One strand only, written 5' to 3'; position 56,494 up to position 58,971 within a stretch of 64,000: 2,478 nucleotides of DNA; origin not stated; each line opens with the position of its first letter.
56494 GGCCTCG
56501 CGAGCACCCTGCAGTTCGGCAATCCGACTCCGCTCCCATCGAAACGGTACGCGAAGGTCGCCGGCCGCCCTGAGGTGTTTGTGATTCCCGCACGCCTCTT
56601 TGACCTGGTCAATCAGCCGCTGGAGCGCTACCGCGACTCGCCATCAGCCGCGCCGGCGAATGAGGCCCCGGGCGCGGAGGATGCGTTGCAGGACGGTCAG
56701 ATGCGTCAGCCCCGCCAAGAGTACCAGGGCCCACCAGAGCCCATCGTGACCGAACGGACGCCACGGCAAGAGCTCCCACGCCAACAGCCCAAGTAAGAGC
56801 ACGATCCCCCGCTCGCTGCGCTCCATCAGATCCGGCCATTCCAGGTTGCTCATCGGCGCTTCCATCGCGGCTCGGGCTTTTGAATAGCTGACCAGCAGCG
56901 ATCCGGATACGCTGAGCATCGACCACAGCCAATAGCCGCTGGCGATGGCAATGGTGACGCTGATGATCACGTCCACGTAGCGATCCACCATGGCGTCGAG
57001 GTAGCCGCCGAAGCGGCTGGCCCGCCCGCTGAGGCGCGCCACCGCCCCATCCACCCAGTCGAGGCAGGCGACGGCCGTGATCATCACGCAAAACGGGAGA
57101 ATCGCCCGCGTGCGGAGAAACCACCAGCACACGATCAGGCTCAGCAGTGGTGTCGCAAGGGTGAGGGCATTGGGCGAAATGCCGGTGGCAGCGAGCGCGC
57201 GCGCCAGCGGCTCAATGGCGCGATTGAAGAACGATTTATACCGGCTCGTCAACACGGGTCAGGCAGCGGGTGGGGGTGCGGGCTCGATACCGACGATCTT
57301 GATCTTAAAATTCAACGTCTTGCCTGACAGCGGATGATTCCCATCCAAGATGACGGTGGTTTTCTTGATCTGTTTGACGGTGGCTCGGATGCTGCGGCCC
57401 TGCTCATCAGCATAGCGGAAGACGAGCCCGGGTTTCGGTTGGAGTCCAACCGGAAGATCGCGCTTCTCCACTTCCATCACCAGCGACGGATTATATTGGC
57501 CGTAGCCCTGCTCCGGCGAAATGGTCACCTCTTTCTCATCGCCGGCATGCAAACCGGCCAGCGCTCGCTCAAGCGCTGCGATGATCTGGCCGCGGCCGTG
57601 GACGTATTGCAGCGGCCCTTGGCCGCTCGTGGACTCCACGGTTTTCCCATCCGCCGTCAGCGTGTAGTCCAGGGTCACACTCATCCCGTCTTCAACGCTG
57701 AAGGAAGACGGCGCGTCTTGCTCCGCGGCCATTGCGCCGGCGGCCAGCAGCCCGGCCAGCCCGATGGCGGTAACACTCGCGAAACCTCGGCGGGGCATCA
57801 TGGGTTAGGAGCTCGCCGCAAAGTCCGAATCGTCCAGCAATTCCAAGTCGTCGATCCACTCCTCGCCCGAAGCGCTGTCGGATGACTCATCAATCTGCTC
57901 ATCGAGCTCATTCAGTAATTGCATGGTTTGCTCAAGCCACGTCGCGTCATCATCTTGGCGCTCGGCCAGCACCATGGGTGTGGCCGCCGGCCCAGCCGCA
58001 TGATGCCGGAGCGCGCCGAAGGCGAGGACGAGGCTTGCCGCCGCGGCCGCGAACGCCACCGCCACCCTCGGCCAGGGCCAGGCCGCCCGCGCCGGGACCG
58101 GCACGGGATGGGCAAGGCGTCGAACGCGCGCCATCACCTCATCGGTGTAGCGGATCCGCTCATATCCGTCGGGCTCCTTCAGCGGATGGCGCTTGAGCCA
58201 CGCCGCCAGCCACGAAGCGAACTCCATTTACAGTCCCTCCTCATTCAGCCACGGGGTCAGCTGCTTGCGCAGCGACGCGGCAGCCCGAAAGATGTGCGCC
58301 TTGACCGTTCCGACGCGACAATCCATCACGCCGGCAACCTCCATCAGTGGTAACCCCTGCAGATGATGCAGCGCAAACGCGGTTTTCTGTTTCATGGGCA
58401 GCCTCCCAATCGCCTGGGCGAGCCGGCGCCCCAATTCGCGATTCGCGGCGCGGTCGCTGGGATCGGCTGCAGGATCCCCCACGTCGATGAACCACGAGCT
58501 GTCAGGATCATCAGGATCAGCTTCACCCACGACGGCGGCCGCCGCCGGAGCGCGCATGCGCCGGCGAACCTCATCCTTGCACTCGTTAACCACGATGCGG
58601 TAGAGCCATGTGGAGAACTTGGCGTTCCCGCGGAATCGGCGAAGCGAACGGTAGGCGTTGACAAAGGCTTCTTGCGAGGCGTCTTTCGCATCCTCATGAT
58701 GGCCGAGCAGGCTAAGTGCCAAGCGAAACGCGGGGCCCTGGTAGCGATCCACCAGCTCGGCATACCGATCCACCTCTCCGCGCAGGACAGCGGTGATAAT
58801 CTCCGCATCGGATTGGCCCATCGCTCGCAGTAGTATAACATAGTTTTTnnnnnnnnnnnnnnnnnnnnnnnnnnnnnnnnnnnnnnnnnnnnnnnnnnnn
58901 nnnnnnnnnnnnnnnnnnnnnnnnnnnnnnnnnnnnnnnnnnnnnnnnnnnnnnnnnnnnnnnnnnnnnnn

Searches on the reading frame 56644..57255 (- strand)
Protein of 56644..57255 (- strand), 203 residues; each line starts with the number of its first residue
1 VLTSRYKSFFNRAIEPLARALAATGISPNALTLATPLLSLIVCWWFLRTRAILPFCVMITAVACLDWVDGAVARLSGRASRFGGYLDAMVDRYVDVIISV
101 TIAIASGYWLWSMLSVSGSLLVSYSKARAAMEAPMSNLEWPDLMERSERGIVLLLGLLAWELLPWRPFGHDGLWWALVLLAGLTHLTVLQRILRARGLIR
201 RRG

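Call 3: search_protein_families(library=pfam, proteins=[window:56644-57255:-], max_evalue=0.1)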
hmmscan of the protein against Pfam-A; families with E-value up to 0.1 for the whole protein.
window:56644-57255:- (203 aa): 1 family
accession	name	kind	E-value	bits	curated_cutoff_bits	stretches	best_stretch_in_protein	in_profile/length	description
PF01066.26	CDP-OH_P_transf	-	4.7e-12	47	22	1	27-128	3-105/152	CDP-alcohol phosphatidyltransferase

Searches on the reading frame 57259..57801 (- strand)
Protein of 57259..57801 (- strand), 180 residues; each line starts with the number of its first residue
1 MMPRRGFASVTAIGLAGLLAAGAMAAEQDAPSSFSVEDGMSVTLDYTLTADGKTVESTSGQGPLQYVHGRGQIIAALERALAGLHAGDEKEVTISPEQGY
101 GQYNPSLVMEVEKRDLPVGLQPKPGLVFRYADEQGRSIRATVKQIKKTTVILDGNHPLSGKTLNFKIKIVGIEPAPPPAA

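Call 3: search_protein_families(library=pfam, proteins=[window:57259-57801:-], max_evalue=0.1)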
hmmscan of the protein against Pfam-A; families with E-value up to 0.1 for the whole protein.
window:57259-57801:- (180 aa): 2 families
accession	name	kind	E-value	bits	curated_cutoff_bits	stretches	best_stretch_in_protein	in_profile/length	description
PF00254.34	FKBP_C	-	4.8e-13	49.7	21.1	1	36-128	5-74/94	FKBP-type peptidyl-prolyl cis-trans isomerase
PF18678.6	AOC_like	-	0.097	12.8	25.9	0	26-75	9-58/123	Allene oxide cyclase barrel like domain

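Call 5: search_protein_families(library=ncbifam, proteins=[window:57259-57801:-], max_evalue=0.1)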
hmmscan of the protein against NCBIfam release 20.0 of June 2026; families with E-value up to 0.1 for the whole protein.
window:57259-57801:- (180 aa): 3 families
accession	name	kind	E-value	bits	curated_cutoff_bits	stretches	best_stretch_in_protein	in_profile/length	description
NF011676.0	PRK15095.1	equivalog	5.4e-22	77.9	125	1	35-175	4-146/156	FKBP-type peptidyl-prolyl cis-trans isomerase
NF008008.0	PRK10737.1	equivalog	1.2e-21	77.5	174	1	39-174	6-141/196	peptidylprolyl isomerase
TIGR00115.1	tig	equivalog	1.4e-08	34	180.2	1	33-171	147-230/410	trigger factor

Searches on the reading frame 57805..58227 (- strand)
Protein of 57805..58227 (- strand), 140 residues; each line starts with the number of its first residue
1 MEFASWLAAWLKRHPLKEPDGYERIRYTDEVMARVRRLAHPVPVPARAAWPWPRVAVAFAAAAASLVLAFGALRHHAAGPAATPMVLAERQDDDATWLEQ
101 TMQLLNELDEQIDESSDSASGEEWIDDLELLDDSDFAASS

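Call 3: search_protein_families(library=pfam, proteins=[window:57805-58227:-], max_evalue=0.1)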
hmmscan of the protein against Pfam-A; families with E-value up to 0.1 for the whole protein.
window:57805-58227:- (140 aa): 1 family
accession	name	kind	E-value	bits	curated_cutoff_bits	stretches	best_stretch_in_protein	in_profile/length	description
PF14525.12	AraC_binding_2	-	0.013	15.6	27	1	57-129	93-165/173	AraC-binding-like domain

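Call 5: search_protein_families(library=ncbifam, proteins=[window:57805-58227:-], max_evalue=0.1)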
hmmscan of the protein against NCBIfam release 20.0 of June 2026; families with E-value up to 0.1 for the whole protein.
window:57805-58227:- (140 aa): 2 families
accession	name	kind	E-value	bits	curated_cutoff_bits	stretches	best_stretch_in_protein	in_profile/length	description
NF038083.1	CU044_5270_fam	subfamily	0.0021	17.9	100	1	33-119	14-93/284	CU044_5270 family protein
NF052375.1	antisigma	equivalog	0.0029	17.7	100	1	28-101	55-132/217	anti-sigma factor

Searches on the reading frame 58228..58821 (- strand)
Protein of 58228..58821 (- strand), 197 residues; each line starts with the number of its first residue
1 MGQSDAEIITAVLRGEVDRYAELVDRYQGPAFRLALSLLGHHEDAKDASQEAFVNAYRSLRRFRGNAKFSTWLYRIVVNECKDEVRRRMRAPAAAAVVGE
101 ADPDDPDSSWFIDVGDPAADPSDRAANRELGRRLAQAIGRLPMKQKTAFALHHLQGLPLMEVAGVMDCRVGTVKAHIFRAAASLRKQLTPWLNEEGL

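Call 3: search_protein_families(library=pfam, proteins=[window:58228-58821:-], max_evalue=0.1)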
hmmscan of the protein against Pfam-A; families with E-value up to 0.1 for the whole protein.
window:58228-58821:- (197 aa): 4 families
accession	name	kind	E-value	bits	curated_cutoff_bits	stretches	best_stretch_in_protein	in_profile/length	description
PF04542.20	Sigma70_r2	-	3.1e-19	68.9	24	1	23-90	1-70/71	Sigma-70 region 2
PF08281.18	Sigma70_r4_2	-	5.9e-12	45.5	25.7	1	132-182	2-52/54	Sigma-70, region 4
PF04545.22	Sigma70_r4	-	1e-05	25.4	24.1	1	137-186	1-50/50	Sigma-70, region 4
PF07638.17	Sigma70_ECF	-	0.0013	19.1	21.1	1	6-182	5-177/185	ECF sigma factor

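Call 5: search_protein_families(library=ncbifam, proteins=[window:58228-58821:-], max_evalue=0.1)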
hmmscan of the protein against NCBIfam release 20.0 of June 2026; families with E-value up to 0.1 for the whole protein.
window:58228-58821:- (197 aa): 90 families (the best 25 are shown)
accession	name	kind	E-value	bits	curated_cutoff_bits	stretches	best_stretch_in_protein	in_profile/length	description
NF007225.0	PRK09643.1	equivalog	5.7e-39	133.9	190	1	3-192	12-186/204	RNA polymerase sigma factor SigM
NF008888.0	PRK11922.1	equivalog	8.3e-37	127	204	1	3-189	15-197/231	RNA polymerase sigma factor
TIGR02939.1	RpoE_Sigma70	equivalog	1e-36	126.8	236.15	1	3-192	5-190/190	RNA polymerase sigma factor RpoE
NF007223.0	PRK09641.1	equivalog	1.4e-36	126.1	209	1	5-189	5-185/187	RNA polymerase sigma factor SigW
NF004113.0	PRK05602.1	equivalog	9.5e-32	110.3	208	1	3-189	30-202/211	RNA polymerase sigma factor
TIGR02948.1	SigW_bacill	equivalog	1.3e-30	106.9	243.1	1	6-188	6-184/187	RNA polymerase sigma factor SigW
NF009166.1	PRK12513.1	equivalog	2.5e-29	102.4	206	1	3-189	7-187/193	RNA polymerase sigma factor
NF009171.0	PRK12518.1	equivalog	4e-27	95.3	208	1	3-189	12-185/191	RNA polymerase sigma factor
TIGR02983.1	SigE-fam_strep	subfamily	6.2e-27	94.5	141.55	1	16-188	4-158/162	SigE family RNA polymerase sigma factor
TIGR02937.1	sigma70-ECF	superfamily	1.3e-26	93.2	42.9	1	20-188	3-165/165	sigma-70 family RNA polymerase sigma factor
TIGR02985.1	Sig70_bacteroi1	subfamily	5.3e-25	88.5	126.4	1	19-188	2-162/162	RNA polymerase sigma-70 factor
NF006550.0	PRK09047.1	equivalog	1.3e-24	86.7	173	1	29-189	23-188/194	RNA polymerase sigma factor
TIGR02984.1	Sig-70_plancto1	subfamily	1.7e-23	83.2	183.75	1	15-188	4-188/189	RNA polymerase sigma-70 factor, Planctomycetaceae-specific subfamily 1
TIGR02954.1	Sig70_famx3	hypoth_equivalog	5.5e-23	81.6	188.5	2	5-89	3-87/170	RNA polymerase sigma-70 factor, TIGR02954 family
NF006930.0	PRK09415.1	subfamily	6.8e-23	81.4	198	1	20-188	18-175/179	RNA polymerase factor sigma C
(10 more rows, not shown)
